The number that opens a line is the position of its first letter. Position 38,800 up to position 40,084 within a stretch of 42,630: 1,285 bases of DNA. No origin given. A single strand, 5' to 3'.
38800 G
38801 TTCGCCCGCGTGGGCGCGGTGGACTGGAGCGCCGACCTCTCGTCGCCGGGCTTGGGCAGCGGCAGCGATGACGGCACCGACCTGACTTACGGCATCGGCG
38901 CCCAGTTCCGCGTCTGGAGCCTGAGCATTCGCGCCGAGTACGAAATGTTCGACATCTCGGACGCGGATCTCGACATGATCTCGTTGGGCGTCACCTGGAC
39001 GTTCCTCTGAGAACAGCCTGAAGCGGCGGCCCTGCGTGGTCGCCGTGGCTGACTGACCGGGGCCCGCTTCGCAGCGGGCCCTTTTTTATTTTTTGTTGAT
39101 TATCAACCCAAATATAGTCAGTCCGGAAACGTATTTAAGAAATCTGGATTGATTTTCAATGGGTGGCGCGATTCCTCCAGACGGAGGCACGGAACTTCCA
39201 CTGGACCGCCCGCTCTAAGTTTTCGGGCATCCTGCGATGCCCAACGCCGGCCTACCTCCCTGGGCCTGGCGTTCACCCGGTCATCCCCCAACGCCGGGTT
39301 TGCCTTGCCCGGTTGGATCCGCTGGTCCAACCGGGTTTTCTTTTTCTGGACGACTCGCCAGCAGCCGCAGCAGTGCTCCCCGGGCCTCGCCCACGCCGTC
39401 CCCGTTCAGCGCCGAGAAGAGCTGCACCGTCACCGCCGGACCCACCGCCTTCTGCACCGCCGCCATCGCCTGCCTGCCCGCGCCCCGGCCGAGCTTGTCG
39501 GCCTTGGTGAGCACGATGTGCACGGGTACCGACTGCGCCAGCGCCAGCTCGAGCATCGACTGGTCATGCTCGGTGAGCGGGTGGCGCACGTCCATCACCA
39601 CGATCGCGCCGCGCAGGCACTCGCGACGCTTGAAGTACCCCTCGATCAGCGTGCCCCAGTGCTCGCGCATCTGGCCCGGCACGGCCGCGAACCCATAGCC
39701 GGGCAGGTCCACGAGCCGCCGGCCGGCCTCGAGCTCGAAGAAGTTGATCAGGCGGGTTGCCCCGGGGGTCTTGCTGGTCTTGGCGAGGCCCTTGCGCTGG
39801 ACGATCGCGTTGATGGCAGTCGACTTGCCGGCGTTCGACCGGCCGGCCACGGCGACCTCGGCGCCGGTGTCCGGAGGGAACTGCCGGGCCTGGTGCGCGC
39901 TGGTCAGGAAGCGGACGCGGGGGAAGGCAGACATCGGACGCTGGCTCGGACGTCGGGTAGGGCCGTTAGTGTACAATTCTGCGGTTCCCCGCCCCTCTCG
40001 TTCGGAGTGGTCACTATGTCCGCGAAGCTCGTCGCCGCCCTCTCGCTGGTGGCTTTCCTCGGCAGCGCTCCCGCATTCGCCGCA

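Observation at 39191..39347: Candidate sigmaE/AlgU-dependent small RNA with C-rich (anti-SD-like) loops in the polA-engB region, partly antisense to engB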

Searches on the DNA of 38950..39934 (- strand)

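Call 4: search_rna_families(source=window, start=38950, end=39450, threshold=evalue, max_evalue=10, show_alignments=4)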
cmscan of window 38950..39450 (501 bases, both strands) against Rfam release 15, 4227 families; matches with E-value up to 10: 12.
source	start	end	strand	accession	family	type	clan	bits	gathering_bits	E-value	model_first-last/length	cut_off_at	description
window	39244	39343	+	RF02837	anti-hemB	Gene; sRNA;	-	28.2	49.5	0.00013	1-81/81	no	Burkholderia RNA 7 (anti-hemB)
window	39236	39342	+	RF02232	sX13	Gene; sRNA;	-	22.5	50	0.037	1-115/115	no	Xanthomonadaceae sRNA sX13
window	39022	39096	+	RF00519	suhB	Gene; sRNA;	CL00108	22.2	41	0.026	1-77/77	no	Makes More Granules Regulator RNA (mmgR)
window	39069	39115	-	RF02925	6A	Gene; sRNA;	-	17.6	41.2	1.6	1-52/52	no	6A RNA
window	39012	39088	+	RF02631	Hrs13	Gene; sRNA;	-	17.2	52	0.11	1-82/82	no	Hfq-regulated sRNA 13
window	39059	39104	-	RF02844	RefA9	Gene; antisense;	-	17.1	49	5.4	1-64/64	no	Enterococcus sRNA A9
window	39259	39339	+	RF02833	Scr3202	Gene; sRNA;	-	16.3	52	8.4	1-95/95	no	Streptomyces RNA 3202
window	39212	39337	+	RF00627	P15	Gene;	-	16.1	70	0.55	1-119/119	no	Pseudomonas sRNA P15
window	39022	39084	+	RF01386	isrB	Gene; sRNA;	-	15.1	35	3.5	1-87/87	no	isrB Hfq binding RNA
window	39056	39086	+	RF01388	isrD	Gene; sRNA;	-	13.1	37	8.6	1-51/51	no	isrD Hfq binding RNA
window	39038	39087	+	RF02278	Betaproteobacteria_toxic_sRNA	Gene; sRNA;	-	12.7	50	8.4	1-64/64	no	Betaproteobacteria toxic small RNA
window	39040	39089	+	RF02837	anti-hemB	Gene; sRNA;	-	12.2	49.5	4.4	1-81/81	no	Burkholderia RNA 7 (anti-hemB)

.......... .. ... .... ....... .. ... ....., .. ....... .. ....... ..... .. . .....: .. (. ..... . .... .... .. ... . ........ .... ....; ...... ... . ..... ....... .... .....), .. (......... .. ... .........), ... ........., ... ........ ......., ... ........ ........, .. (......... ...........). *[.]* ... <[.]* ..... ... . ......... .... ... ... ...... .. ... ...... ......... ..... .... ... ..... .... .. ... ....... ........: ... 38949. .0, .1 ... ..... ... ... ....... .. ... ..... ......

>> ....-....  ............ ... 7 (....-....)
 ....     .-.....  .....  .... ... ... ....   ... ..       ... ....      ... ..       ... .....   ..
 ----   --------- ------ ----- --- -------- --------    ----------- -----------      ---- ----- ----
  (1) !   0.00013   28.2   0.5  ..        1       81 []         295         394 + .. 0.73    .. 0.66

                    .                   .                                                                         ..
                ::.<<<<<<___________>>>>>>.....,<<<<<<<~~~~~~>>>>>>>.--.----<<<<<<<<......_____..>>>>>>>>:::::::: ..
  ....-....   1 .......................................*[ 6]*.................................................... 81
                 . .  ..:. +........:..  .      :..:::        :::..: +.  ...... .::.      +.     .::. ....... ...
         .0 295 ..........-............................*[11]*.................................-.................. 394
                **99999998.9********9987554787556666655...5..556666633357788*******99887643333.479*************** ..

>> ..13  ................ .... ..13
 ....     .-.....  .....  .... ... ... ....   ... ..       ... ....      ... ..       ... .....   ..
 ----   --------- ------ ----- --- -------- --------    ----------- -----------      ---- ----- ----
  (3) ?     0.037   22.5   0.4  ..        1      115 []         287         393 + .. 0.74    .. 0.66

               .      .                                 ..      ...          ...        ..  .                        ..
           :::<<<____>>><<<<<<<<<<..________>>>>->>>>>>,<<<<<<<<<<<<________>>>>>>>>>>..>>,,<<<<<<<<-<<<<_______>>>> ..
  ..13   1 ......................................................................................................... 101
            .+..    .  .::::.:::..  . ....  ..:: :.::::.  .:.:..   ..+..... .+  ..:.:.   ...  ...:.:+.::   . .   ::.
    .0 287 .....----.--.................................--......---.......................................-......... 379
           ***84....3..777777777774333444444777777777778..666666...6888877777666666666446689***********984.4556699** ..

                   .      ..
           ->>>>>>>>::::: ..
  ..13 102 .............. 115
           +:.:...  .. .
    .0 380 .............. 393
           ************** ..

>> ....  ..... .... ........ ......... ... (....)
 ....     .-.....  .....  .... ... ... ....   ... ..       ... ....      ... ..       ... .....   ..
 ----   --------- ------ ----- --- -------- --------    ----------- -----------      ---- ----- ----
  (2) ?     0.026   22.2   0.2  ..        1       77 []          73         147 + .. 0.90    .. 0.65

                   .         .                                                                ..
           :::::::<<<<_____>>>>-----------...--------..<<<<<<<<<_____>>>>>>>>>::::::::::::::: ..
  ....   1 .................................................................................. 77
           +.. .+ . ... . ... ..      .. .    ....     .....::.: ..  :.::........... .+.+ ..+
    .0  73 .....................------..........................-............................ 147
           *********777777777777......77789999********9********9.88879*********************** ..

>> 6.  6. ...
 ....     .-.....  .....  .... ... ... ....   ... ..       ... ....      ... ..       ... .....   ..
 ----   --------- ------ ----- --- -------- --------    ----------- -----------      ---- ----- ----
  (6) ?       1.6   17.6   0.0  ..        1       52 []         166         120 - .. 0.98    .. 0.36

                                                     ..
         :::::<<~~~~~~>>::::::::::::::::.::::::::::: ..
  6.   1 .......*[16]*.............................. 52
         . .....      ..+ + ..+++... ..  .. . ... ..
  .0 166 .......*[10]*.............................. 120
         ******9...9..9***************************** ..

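Call 17: search_rna_families(sources=[L001, L002, L003, L004, L005, L006, L007, L008, L009, L010, L011], threshold=gathering)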
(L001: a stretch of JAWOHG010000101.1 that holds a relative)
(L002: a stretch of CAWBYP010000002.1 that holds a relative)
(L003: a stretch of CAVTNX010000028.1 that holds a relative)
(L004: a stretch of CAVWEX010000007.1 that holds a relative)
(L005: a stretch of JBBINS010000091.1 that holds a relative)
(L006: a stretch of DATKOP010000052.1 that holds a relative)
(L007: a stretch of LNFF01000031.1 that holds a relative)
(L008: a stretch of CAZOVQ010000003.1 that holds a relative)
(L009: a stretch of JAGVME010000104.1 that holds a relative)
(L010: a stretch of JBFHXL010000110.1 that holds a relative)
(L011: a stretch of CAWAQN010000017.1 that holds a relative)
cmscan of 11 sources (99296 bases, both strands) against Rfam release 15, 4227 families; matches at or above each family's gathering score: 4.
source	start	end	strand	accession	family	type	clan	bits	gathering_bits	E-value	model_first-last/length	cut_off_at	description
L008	4721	4807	-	RF02837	anti-hemB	Gene; sRNA;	-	76.2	49.5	6.6e-16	1-81/81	no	Burkholderia RNA 7 (anti-hemB)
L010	5656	5742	-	RF02837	anti-hemB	Gene; sRNA;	-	70.1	49.5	3.5e-14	1-81/81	no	Burkholderia RNA 7 (anti-hemB)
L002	826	899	+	RF00005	tRNA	Gene; tRNA;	CL00001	67.6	29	2.2e-12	1-71/71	no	tRNA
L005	1833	1906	+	RF00005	tRNA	Gene; tRNA;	CL00001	66.3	29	5.1e-12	1-71/71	no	tRNA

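Call 25: search_rna_families(sources=[L001, L002, L003, L004, L005, L006], threshold=evalue, max_evalue=1)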
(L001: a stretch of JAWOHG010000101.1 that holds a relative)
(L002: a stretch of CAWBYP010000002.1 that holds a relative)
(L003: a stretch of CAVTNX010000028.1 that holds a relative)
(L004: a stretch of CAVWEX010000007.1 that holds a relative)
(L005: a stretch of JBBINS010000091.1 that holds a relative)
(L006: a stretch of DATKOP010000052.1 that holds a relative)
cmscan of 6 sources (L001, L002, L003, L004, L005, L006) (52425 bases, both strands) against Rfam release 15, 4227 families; matches with E-value up to 1: 8.
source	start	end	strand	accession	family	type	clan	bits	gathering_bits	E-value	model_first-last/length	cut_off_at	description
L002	826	899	+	RF00005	tRNA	Gene; tRNA;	CL00001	67.6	29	1.2e-12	1-71/71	no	tRNA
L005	1833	1906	+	RF00005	tRNA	Gene; tRNA;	CL00001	66.3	29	2.7e-12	1-71/71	no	tRNA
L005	5355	5451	-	RF02837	anti-hemB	Gene; sRNA;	-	46.2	49.5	1.1e-07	1-81/81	no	Burkholderia RNA 7 (anti-hemB)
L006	2308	2405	-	RF02837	anti-hemB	Gene; sRNA;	-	45.3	49.5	1.9e-07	1-81/81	no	Burkholderia RNA 7 (anti-hemB)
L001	2614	2713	-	RF02837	anti-hemB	Gene; sRNA;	-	32.5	49.5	0.00084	1-81/81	no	Burkholderia RNA 7 (anti-hemB)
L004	5591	5690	-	RF02837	anti-hemB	Gene; sRNA;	-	30.7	49.5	0.0027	1-81/81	no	Burkholderia RNA 7 (anti-hemB)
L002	5606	5704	-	RF02837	anti-hemB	Gene; sRNA;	-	30.2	49.5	0.0037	1-81/81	no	Burkholderia RNA 7 (anti-hemB)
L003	5606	5704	-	RF02837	anti-hemB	Gene; sRNA;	-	30.2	49.5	0.0037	1-81/81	no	Burkholderia RNA 7 (anti-hemB)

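Call 43: build_rna_model(alignment_id=A2, structure=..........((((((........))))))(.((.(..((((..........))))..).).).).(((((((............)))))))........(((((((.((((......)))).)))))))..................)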
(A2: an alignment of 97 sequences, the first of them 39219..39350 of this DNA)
Model R1 built from alignment A2 (97 sequences, 148 columns); structure: as given.
model positions 132; base pairs 32; branch points 3; effective number of sequences 1.57; information 0.59 bits per position. Calibrated on 0.2 Mb of random sequence (short: E-values are rough).
structure used (alignment columns):
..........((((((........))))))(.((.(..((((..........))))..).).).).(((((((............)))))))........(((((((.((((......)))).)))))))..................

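Call 44: search_with_rna_model(model_id=R1, sources=[window, L007, L008, L009, L010, L012, L061, L005, L006], max_evalue=10, show_alignments=6)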
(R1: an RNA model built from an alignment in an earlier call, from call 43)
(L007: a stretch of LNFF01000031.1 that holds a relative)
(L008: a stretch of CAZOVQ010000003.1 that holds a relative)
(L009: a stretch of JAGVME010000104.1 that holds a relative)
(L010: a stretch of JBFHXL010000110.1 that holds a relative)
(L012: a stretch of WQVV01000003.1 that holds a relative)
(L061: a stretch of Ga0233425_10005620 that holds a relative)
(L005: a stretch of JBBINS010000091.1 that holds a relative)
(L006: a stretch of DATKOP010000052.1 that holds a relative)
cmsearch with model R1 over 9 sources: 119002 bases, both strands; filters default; matches with E-value up to 10: 14.
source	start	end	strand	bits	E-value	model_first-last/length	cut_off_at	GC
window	39219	39350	+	143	1.9e-37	1-132/132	no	0.64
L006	2302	2427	-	82.3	7.2e-21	1-132/132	no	0.69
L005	5349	5473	-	78.9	6.3e-20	1-132/132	no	0.7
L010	5650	5764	-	39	5.1e-09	1-132/132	no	0.57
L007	5932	6069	-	37.5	1.3e-08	1-132/132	no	0.55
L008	4716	4829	-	35.3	5.2e-08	1-132/132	no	0.61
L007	5675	5809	-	34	1.2e-07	1-132/132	no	0.54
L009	5077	5211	-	33.3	1.8e-07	1-132/132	no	0.54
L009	5351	5492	-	27.5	7.2e-06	1-132/132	no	0.48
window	39308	39335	-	18.8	0.0017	90-117/132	no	0.71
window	32209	32308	-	11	0.23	1-132/132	no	0.73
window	16994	17019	-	6.5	3.7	91-116/132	no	0.73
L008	6434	6456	+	5.6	6.9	29-51/132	no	0.74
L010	4533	4560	+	5.5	7.3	26-54/132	no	0.89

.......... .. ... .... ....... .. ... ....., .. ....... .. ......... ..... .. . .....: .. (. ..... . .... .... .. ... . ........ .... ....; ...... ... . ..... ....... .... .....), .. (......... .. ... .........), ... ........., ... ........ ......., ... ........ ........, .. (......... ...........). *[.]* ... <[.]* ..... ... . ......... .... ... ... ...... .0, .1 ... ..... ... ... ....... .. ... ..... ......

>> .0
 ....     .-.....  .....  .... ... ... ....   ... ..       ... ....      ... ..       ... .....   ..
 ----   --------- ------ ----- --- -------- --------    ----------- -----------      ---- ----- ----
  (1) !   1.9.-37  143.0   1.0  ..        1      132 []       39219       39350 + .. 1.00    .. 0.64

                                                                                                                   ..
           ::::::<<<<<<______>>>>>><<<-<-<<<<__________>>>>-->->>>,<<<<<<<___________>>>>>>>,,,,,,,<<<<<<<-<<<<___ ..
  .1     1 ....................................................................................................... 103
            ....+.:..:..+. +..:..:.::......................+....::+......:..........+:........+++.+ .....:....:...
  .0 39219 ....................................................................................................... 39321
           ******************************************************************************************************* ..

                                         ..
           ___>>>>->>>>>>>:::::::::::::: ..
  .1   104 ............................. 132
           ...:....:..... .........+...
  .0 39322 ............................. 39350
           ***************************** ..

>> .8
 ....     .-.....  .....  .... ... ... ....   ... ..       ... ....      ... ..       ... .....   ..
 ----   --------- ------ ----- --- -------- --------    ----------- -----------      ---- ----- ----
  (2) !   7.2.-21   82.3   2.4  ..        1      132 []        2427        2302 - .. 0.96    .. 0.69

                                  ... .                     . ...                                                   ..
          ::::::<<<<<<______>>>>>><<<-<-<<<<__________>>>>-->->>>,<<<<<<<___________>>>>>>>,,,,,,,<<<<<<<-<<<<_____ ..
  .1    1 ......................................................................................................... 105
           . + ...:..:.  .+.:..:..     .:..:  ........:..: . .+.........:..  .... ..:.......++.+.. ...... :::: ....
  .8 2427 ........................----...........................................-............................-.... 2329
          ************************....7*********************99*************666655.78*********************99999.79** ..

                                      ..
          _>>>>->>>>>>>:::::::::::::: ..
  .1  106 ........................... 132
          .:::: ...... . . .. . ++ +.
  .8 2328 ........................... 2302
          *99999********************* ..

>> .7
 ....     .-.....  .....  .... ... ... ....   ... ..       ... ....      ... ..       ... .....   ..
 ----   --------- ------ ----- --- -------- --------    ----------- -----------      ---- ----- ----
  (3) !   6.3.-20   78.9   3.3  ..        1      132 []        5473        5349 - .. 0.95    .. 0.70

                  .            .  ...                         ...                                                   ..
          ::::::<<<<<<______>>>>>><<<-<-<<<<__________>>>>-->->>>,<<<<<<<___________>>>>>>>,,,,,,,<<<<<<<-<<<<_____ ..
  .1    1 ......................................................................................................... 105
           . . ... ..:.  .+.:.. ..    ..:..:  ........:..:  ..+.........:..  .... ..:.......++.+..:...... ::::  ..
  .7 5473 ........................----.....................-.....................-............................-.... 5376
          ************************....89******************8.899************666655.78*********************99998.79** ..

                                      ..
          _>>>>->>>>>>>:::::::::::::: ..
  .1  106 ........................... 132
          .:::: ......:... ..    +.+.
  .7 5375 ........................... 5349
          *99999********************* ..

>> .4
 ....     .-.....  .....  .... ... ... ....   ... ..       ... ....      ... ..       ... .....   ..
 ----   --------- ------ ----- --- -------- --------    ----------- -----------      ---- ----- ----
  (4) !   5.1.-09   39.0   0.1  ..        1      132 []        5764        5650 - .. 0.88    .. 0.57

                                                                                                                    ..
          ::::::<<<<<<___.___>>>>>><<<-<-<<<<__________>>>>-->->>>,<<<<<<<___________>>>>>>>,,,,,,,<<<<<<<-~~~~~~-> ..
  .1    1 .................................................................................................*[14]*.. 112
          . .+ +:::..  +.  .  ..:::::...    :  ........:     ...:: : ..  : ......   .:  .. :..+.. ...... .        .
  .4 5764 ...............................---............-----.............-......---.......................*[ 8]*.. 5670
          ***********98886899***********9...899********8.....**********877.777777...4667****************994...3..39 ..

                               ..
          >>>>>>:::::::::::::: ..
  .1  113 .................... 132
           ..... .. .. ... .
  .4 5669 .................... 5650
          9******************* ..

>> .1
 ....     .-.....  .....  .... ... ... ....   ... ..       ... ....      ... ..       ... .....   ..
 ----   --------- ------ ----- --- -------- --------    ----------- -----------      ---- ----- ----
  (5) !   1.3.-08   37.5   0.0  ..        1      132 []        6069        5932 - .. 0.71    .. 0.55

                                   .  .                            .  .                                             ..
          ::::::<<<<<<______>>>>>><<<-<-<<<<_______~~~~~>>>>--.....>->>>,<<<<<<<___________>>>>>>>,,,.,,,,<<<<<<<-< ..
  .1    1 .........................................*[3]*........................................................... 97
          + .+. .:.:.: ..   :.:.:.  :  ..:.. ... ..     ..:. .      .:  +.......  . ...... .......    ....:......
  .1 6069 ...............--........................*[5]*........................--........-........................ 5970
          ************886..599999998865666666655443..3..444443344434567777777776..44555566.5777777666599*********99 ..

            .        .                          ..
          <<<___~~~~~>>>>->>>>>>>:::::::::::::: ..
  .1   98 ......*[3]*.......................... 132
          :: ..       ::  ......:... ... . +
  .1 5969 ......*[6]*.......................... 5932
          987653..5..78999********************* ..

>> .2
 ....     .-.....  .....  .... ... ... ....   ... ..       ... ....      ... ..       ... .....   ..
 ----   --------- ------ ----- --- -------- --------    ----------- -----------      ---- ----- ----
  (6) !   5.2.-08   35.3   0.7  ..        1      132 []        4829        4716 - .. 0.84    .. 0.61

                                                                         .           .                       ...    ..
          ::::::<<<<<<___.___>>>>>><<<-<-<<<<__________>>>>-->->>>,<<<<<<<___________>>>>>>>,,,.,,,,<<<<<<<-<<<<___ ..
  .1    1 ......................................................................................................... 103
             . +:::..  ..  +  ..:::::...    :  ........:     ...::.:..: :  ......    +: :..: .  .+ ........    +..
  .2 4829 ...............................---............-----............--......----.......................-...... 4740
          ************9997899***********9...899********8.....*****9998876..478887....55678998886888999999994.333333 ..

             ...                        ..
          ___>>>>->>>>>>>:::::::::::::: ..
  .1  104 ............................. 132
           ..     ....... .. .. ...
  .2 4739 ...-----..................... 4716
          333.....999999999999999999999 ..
